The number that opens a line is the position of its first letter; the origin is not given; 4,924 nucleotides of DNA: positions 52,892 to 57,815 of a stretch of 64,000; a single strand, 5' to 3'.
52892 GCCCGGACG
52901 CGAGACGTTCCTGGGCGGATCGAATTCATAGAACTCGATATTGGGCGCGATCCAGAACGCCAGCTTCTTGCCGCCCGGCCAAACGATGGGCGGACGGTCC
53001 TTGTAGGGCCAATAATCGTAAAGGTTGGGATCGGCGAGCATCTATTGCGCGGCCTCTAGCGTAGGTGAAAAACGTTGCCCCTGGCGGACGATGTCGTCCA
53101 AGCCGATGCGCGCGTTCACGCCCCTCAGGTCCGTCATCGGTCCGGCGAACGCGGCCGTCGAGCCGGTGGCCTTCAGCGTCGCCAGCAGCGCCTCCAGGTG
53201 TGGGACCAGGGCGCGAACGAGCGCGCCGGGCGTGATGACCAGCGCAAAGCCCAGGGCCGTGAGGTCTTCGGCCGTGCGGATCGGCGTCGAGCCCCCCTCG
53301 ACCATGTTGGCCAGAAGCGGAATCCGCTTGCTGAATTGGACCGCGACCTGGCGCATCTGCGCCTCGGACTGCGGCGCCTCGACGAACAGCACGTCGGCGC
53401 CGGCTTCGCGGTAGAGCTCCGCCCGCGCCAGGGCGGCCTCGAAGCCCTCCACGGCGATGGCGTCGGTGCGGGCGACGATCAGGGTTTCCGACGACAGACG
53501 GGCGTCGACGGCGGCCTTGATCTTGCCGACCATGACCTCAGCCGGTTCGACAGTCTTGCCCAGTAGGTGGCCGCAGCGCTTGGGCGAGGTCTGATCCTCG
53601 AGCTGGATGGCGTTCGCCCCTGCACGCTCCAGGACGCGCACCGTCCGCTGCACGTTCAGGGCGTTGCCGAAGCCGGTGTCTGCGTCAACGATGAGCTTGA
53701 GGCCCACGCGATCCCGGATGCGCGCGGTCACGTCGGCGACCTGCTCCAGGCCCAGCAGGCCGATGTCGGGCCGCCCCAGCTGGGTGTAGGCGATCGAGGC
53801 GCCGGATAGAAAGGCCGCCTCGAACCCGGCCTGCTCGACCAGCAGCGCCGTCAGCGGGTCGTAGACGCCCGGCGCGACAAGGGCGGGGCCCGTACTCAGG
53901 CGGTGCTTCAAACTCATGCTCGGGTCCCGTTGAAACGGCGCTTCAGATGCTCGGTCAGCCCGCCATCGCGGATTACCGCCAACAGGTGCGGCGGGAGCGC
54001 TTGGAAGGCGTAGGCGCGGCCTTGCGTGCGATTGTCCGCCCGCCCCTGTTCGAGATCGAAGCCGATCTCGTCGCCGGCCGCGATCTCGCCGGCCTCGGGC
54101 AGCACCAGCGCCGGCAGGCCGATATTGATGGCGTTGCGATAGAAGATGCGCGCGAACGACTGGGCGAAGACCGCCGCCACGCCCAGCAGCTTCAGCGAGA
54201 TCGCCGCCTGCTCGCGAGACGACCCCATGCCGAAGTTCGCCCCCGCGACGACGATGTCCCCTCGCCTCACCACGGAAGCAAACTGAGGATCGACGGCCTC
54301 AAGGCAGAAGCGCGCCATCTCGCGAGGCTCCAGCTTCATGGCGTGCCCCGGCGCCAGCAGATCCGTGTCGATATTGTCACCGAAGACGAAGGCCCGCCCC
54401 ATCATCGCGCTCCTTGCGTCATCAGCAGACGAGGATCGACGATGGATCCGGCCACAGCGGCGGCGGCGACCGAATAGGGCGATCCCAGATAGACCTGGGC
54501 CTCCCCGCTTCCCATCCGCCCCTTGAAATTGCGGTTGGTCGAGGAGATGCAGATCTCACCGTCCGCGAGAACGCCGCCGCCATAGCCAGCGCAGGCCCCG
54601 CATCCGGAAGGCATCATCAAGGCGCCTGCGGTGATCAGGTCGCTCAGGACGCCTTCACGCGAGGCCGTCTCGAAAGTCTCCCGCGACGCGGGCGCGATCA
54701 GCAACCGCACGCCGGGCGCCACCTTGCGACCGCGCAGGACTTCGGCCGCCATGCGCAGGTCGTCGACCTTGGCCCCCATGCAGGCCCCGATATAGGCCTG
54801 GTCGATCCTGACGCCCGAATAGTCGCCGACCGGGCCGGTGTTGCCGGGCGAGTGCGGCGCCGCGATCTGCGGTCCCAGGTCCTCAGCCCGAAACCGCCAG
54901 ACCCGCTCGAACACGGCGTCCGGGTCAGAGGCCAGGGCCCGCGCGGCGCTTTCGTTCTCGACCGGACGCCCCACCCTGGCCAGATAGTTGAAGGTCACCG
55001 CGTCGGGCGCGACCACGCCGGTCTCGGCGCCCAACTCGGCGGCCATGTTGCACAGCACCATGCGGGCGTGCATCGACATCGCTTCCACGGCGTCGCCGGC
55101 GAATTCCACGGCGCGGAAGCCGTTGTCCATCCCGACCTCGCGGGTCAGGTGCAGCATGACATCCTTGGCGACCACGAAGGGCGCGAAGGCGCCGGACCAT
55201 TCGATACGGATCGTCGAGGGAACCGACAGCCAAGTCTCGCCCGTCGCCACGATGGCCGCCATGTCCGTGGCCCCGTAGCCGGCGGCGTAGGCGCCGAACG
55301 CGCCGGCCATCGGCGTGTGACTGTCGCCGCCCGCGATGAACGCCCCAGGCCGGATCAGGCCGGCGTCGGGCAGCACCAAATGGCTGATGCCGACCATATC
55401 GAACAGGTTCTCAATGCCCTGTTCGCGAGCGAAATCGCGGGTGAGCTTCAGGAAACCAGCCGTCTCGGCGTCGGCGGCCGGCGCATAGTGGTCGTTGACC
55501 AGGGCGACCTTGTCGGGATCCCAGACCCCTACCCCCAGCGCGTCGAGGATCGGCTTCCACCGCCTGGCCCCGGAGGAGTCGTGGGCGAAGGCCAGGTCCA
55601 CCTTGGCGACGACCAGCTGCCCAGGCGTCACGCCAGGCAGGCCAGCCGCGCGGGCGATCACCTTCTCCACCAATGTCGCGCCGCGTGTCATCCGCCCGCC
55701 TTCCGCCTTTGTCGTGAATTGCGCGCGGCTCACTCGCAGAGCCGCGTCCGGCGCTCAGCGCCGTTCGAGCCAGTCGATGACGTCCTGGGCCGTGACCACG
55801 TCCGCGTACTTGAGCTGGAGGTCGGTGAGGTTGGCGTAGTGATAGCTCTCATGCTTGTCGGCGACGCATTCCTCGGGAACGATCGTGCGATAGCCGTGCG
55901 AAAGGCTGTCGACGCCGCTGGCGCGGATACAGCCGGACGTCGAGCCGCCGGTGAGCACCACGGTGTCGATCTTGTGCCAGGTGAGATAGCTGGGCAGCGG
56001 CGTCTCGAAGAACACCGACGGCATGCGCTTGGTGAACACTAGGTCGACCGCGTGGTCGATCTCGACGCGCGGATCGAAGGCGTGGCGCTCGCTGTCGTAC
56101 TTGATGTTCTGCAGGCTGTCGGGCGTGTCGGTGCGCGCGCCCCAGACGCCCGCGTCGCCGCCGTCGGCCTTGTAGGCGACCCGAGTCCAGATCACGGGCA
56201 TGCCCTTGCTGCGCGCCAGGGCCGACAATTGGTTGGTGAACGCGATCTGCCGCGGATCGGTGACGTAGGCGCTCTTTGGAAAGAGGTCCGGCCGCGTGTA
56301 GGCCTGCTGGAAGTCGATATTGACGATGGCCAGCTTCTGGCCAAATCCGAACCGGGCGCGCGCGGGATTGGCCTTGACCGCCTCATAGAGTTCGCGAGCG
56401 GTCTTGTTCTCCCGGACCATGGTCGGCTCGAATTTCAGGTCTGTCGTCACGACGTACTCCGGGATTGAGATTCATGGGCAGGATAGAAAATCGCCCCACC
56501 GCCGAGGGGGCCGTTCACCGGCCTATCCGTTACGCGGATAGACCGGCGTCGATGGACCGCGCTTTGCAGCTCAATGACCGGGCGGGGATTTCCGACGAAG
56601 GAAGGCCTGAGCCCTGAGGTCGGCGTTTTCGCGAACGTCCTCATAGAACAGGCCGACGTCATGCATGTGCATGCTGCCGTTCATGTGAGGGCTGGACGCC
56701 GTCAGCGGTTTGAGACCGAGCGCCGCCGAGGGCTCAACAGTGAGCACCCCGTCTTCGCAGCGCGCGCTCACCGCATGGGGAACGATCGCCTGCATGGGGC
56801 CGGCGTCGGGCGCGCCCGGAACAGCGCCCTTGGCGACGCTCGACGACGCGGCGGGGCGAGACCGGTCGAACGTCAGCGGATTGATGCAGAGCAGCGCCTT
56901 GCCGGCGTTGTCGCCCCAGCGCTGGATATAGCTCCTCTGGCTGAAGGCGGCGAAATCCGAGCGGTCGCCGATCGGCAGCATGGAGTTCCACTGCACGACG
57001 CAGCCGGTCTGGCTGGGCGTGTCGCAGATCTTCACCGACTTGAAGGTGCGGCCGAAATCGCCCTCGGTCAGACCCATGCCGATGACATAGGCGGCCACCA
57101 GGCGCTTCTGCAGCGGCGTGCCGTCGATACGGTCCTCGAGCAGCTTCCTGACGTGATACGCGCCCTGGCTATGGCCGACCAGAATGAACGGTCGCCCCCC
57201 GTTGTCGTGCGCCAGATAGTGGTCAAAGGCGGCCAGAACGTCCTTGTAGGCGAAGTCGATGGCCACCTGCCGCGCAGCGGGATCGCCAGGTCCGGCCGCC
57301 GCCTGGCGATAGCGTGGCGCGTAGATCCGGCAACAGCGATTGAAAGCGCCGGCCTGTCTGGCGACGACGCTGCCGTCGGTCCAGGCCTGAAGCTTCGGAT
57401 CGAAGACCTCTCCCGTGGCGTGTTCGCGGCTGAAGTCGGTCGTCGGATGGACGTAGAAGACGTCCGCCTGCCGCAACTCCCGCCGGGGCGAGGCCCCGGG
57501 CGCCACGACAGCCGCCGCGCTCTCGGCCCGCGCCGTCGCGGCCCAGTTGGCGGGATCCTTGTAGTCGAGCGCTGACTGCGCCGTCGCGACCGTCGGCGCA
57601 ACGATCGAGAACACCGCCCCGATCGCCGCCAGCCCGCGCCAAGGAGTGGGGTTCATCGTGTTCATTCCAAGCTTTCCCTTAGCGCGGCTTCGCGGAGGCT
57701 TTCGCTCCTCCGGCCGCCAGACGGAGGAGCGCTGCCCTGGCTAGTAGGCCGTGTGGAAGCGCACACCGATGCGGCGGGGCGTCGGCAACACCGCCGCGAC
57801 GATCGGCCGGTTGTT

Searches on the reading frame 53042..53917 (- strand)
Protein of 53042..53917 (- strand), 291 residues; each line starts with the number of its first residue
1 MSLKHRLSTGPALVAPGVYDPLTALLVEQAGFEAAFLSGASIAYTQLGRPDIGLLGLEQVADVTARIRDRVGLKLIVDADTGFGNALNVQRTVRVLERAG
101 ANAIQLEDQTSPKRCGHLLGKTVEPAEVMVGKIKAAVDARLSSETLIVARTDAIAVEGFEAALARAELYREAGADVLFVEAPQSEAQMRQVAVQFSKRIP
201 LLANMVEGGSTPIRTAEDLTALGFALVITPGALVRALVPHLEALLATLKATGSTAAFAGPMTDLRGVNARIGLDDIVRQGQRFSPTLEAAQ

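Call 4: search_protein_families(library=pfam, proteins=[window:53042-53917:-], max_evalue=1)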
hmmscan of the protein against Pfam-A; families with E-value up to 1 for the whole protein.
window:53042-53917:- (291 aa): 2 families
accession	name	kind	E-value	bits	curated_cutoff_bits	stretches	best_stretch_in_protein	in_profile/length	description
PF13714.12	PEP_mutase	-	5.6e-45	154.2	31.5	1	7-246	4-237/240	Phosphoenolpyruvate phosphomutase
PF00463.27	ICL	-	7.9e-11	41.6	26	1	75-157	152-237/526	Isocitrate lyase family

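Call 34: search_protein_families(library=ncbifam, proteins=[window:53042-53917:-], max_evalue=0.00001)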
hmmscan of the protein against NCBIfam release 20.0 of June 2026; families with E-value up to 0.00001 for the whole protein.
window:53042-53917:- (291 aa): 8 families
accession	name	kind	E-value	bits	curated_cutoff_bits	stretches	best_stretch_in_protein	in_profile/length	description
TIGR02317.1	prpB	equivalog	2.3e-79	266.5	354.4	1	3-263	5-262/285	methylisocitrate lyase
NF008455.0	PRK11320.1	equivalog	1e-66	225.2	353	1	15-257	23-263/295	methylisocitrate lyase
TIGR02319.1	CPEP_Pphonmut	equivalog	2.1e-53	181.5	420.05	1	11-261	16-264/294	carboxyvinyl-carboxyphosphonate phosphorylmutase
TIGR02320.1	PEP_mutase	equivalog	6.2e-34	117.3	319.55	1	4-255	2-264/284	phosphoenolpyruvate mutase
TIGR02321.1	Pphn_pyruv_hyd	equivalog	8e-27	94.1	374.4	1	2-250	6-255/290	phosphonopyruvate hydrolase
TIGR01346.1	isocit_lyase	equivalog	2.9e-15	55.7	275.9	1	75-157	153-238/527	isocitrate lyase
NF011645.0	PRK15063.1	equivalog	4.5e-15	55.4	562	1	74-156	149-234/430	isocitrate lyase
NF005074.0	PRK06498.1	equivalog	3.9e-11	42.2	446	1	74-155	180-265/531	isocitrate lyase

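Call 63: search_solved_structures(query=window:53042-53917:-, max_evalue=1e-20)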
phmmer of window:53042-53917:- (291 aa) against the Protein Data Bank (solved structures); distinct sequences matched with E-value up to 1e-20: 18.
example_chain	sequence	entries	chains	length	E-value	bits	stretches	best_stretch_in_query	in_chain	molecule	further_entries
1zlp_A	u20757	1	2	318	4.2e-57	197.1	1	10-280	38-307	petal death protein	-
1o5q_A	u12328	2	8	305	3.7e-51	177.6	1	16-253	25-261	Probable methylisocitrate lyase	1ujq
6t4v_C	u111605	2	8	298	6e-51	176.9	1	9-253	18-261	2-methylisocitrate lyase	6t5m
1mum_A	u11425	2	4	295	9.4e-51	176.3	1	16-254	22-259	2-methylisocitrate lyase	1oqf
1xg3_A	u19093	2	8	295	3.1e-49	171.3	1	16-254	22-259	Probable methylisocitrate lyase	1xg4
3eoo_A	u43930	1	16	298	7.1e-49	170.1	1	16-237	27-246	Methylisocitrate lyase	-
4iqd_A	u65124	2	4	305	2.6e-48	168.3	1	11-255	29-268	Carboxyvinyl-carboxyphosphonate phosphorylmutase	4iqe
9hra_A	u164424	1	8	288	4.2e-47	164.3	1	16-253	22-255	2-methylisocitrate lyase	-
9hgk_A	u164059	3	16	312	5.4e-47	164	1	16-253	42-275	2-methylisocitrate lyase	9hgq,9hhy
9hgo_A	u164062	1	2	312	1.4e-46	162.6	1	16-253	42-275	2-methylisocitrate lyase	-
9hhs_A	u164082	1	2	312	1.9e-46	162.2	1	16-253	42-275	2-methylisocitrate lyase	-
3fa3_A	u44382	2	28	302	3.7e-45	158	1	11-252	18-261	2,3-dimethylmalate lyase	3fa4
3lye_A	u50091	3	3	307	2.1e-40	142.4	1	3-246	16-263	Oxaloacetate acetyl hydrolase | Oxaloacetate acetylhydrolase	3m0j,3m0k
3b8i_A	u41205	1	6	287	2.4e-28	102.9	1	16-234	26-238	PA4872 oxaloacetate decarboxylase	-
5unc_A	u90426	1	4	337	3.7e-28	102.3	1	15-283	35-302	PHOSPHOENOLPYRUVATE PHOSPHOMUTASE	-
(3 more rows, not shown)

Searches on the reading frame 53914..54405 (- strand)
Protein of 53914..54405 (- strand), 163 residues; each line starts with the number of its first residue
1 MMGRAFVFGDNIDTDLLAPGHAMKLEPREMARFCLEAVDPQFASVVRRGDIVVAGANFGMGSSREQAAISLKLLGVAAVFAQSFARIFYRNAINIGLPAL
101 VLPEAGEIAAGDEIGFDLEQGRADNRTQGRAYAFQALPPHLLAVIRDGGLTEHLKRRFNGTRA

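Call 34: search_protein_families(library=ncbifam, proteins=[window:53914-54405:-], max_evalue=0.00001)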
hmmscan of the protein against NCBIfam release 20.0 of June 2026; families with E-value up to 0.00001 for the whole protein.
window:53914-54405:- (163 aa): 15 families
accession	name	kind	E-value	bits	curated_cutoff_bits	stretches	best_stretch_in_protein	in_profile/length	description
TIGR02087.1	LEUD_arch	subfamily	1.8e-53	180.5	108.95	1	3-157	1-157/157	LeuD/DmdB family oxidoreductase small subunit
NF040625.1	HacB2_Meth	equivalog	2.8e-47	160.2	230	1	2-154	5-156/161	homoaconitase small subunit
TIGR02084.1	leud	equivalog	9.6e-46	155.3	245.85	1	3-155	1-155/156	3-isopropylmalate dehydratase small subunit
NF040604.2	HacB_Meth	equivalog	1.3e-39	135.6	230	1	2-122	4-126/159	homoaconitase small subunit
NF010629.0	PRK14023.1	equivalog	3.2e-35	121.4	229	1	2-160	1-162/166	homoaconitate hydratase small subunit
TIGR00139.1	h_aconitase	equivalog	2.3e-21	75.9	529.9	1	8-103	538-636/709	homoaconitase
NF005558.0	PRK07229.1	equivalog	2.5e-19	69.3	612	1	8-105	478-581/647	aconitate hydratase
NF002458.0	PRK01641.1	subfamily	1e-17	64.4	167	1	46-105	65-124/202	3-isopropylmalate dehydratase small subunit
TIGR01342.1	acon_putative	hypoth_equivalog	4.3e-17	61.5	719.15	1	7-114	476-596/655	putative aconitate hydratase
NF009520.0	PRK12881.1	subfamily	2e-12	45.7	905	1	50-104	764-818/893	aconitate hydratase AcnA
NF006757.0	PRK09277.1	subfamily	2.9e-12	45.1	686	1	51-102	760-811/888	aconitate hydratase AcnA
TIGR01341.1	aconitase_1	equivalog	3.7e-11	41.5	945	1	49-104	749-804/876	aconitate hydratase AcnA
TIGR00171.1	leuD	equivalog_domain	9.9e-11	41.8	116.25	1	46-103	67-124/188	3-isopropylmalate dehydratase small subunit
TIGR02333.1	2met_isocit_dHY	equivalog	4.6e-09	34.7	1419.85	1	24-99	709-782/858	Fe/S-dependent 2-methylisocitrate dehydratase AcnD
TIGR01340.1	aconitase_mito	equivalog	2.6e-07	29.4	825.35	1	51-101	625-675/745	aconitate hydratase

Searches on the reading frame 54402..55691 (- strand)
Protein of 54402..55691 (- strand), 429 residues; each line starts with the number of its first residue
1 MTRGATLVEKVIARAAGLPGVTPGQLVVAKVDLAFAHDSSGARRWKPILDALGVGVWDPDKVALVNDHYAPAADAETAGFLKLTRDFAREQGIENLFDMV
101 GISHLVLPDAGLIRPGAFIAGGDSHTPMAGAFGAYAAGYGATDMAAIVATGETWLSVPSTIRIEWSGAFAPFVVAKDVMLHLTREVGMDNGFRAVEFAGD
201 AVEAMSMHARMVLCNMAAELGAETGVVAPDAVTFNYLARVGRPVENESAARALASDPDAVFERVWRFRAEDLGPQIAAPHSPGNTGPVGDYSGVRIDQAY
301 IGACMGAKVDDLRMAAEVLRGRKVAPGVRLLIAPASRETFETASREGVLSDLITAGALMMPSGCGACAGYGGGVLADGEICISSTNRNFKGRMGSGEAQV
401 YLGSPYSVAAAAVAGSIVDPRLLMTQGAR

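Call 34: search_protein_families(library=ncbifam, proteins=[window:54402-55691:-], max_evalue=0.00001)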
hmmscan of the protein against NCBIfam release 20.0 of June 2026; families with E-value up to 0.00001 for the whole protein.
window:54402-55691:- (429 aa): 19 families
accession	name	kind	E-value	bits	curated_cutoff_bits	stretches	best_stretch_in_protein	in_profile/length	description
NF001614.1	PRK00402.1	subfamily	3.2e-151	503.7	385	1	6-421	2-415/415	aconitase/3-isopropylmalate dehydratase large subunit family protein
TIGR01343.1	hacA_fam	subfamily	2.2e-135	451.4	385.7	1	6-421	1-412/412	homoaconitate hydratase family protein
TIGR02086.1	IPMI_arch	subfamily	6.1e-133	443.5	410.15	1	6-421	2-410/411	3-isopropylmalate dehydratase/homoaconitate hydratase family large subunit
NF040615.1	HacA_Meth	equivalog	1.7e-121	405.9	550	1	6-419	2-417/419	homoaconitase large subunit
TIGR02083.1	LEU2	equivalog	2.3e-116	389.2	610.65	1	6-421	2-417/419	3-isopropylmalate dehydratase large subunit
NF009116.0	PRK12466.1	subfamily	6.8e-93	311.8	531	2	4-289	4-304/472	3-isopropylmalate dehydratase large subunit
NF005558.0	PRK07229.1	equivalog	4.2e-83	280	612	1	4-424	2-416/647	aconitate hydratase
NF004016.0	PRK05478.1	subfamily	1e-79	268.3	510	2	31-286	28-299/468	3-isopropylmalate dehydratase large subunit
TIGR01342.1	acon_putative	hypoth_equivalog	6.1e-75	252.7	719.15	1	6-424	1-413/655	putative aconitate hydratase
TIGR00170.1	leuC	equivalog_domain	1.9e-69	234.5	560.25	2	98-288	99-300/466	3-isopropylmalate dehydratase large subunit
TIGR00139.1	h_aconitase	equivalog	5.4e-59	200.3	529.9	1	6-425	3-459/709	homoaconitase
NF006690.0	PRK09238.1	equivalog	3e-40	138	782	2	250-418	646-812/852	bifunctional aconitate hydratase 2/2-methylisocitrate dehydratase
TIGR01340.1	aconitase_mito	equivalog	4.2e-33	114.7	825.35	1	100-417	133-472/745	aconitate hydratase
NF008503.0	PRK11413.1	equivalog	2e-28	98.8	641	2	294-415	350-476/753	hydratase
TIGR00117.1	acnB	equivalog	1e-27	96.3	1287.2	2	253-418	648-810/844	bifunctional aconitate hydratase 2/2-methylisocitrate dehydratase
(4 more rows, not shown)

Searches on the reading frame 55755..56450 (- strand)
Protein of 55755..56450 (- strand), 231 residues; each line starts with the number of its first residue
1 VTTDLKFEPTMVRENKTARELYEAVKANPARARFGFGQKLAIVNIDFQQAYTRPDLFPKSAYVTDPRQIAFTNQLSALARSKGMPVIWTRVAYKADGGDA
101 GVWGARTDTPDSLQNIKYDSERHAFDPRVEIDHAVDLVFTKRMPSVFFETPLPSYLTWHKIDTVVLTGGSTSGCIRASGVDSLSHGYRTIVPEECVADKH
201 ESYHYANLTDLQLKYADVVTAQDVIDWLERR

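Call 34: search_protein_families(library=ncbifam, proteins=[window:55755-56450:-], max_evalue=0.00001)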
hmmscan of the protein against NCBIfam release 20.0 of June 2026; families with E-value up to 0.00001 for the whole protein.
window:55755-56450:- (231 aa): 3 families
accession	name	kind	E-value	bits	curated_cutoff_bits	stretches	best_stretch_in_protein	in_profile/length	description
NF008517.0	PRK11440.1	equivalog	1.1e-10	41.7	195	1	39-226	8-186/188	hydrolase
TIGR03614.1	RutB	equivalog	1.6e-06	27.9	377.95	0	134-226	124-217/226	pyrimidine utilization protein B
NF050097.1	BiurAmidohydBiuH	equivalog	2.7e-06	27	370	0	141-214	131-204/221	biuret amidohydrolase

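Call 62: search_solved_structures(query=window:55755-56450:-, max_evalue=0.001)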
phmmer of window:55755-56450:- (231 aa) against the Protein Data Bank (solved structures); distinct sequences matched with E-value up to 0.001: 17.
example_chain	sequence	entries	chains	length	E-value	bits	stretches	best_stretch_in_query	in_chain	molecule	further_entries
26st_A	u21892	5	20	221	6.7e-28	101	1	30-229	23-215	N-carbamoylsarcosine amidohydrolase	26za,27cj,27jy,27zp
4l07_A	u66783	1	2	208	1.1e-26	97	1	36-229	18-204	Hydrolase, isochorismatase family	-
4l08_B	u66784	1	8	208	2e-25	92.9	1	36-229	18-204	Hydrolase, isochorismatase family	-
1nba_A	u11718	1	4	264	8.4e-23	84.3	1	30-229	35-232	N-CARBAMOYLSARCOSINE AMIDOHYDROLASE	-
3ot4_A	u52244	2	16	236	2.4e-22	82.8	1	43-224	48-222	Putative isochorismatase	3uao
3txy_A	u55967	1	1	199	2.7e-11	46.6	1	40-229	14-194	Isochorismatase family protein family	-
3hb7_A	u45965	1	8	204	4.7e-10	42.6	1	137-225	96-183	Isochorismatase hydrolase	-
3eef_A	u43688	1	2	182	5.6e-08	35.8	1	78-200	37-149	N-carbamoylsarcosine amidase related protein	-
1j2r_A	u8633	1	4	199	8.3e-06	28.7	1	68-225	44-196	Hypothetical isochorismatase family protein yecD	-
8bkd_A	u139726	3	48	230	2e-05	27.5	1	28-195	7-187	Ureidoacrylate amidohydrolase RutB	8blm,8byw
3s2s_A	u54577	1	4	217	5.6e-05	26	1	139-212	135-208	Putative pyrazinamidase/nicotinamidase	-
3irv_A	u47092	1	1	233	6e-05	25.9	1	39-194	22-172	CYSTEINE HYDROLASE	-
8bln_A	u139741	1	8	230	9.5e-05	25.3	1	28-195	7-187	Ureidoacrylate amidohydrolase RutB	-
3kl2_A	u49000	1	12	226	0.00023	24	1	40-229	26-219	Putative isochorismatase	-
8bll_A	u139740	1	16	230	0.00048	23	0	28-194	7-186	Ureidoacrylate amidohydrolase RutB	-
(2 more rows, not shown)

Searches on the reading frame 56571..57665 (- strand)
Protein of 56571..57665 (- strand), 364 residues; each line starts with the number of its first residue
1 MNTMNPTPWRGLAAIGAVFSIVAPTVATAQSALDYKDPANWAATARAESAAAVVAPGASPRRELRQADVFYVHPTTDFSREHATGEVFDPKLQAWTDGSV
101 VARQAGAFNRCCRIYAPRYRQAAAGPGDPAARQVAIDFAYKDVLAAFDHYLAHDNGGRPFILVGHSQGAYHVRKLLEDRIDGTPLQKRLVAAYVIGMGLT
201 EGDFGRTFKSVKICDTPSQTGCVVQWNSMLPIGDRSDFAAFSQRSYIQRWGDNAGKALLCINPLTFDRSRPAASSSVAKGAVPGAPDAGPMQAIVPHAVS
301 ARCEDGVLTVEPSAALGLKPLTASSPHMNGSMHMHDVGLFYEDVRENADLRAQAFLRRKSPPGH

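Call 34: search_protein_families(library=ncbifam, proteins=[window:56571-57665:-], max_evalue=0.00001)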
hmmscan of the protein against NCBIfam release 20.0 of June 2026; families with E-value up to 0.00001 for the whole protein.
window:56571-57665:- (364 aa): 0 families

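Call 82: search_protein_families(library=pfam, proteins=[window:56571-57665:-], max_evalue=0.01)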
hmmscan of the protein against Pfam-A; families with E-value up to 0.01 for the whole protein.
window:56571-57665:- (364 aa): 2 families
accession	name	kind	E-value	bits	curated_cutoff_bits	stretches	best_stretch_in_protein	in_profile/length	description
PF11288.14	DUF3089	-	7.6e-63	212.2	23.4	1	67-267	1-205/207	Protein of unknown function (DUF3089)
PF12697.13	Abhydrolase_6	-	0.00075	20.7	26.3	1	105-196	21-93/217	Alpha/beta hydrolase family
